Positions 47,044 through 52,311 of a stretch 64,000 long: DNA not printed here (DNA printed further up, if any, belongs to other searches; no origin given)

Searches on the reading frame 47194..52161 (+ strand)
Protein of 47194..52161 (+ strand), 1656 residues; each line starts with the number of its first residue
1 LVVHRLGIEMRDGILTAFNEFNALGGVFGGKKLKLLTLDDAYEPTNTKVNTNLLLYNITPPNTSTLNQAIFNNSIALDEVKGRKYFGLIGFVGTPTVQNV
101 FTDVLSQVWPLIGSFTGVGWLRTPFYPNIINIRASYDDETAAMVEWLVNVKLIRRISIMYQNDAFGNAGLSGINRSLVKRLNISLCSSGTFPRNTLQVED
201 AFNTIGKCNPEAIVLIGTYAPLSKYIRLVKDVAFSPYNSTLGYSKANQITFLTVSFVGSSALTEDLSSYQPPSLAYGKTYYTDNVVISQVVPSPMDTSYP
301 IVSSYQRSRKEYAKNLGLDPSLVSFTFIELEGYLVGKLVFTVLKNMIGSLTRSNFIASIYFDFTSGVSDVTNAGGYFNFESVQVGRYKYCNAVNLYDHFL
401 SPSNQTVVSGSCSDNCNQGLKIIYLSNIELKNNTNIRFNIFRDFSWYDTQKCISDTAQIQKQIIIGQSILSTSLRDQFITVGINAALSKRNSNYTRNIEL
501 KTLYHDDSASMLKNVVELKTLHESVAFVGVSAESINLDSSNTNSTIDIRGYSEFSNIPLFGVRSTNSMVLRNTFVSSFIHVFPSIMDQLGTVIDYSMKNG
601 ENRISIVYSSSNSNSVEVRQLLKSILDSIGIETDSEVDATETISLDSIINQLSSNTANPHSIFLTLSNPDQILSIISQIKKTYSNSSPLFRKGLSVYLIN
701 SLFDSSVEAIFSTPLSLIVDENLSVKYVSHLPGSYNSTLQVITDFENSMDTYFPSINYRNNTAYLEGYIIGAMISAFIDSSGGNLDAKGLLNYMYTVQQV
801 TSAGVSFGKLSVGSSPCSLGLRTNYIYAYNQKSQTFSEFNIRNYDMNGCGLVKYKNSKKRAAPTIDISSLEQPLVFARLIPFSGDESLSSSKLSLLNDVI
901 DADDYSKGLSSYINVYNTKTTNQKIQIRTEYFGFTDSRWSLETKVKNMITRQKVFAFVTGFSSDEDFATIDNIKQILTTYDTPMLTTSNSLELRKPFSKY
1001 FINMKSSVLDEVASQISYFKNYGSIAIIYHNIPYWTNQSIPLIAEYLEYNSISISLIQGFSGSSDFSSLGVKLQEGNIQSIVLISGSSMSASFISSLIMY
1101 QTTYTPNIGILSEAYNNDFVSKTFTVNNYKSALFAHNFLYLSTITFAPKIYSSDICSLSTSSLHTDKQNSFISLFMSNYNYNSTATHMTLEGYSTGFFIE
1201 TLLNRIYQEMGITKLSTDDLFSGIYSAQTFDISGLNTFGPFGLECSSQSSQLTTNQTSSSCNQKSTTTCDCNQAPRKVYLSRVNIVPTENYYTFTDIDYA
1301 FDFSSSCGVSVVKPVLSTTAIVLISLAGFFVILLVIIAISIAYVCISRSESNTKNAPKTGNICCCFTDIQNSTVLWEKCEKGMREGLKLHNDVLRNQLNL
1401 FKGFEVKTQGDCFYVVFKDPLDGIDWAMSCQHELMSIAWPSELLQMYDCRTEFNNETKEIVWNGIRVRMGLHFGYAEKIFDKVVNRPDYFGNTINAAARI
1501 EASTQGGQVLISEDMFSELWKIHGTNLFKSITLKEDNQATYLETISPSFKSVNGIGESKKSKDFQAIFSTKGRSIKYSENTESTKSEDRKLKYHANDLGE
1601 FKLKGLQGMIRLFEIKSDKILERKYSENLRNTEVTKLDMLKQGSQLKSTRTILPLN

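Call 28: search_protein_families(library=pfam, proteins=[window:47194-52161:+], max_evalue=0.0001)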
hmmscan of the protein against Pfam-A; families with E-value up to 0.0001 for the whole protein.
window:47194-52161:+ (1656 aa): 2 families
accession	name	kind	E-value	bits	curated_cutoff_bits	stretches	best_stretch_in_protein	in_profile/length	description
PF13458.12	Peripla_BP_6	-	1.7e-26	94.2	31.7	2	943-1096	59-209/343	Periplasmic binding protein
PF00211.25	Guanylate_cyc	-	1.2e-20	74.4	21.9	1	1357-1520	4-156/183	Adenylate and Guanylate cyclase catalytic domain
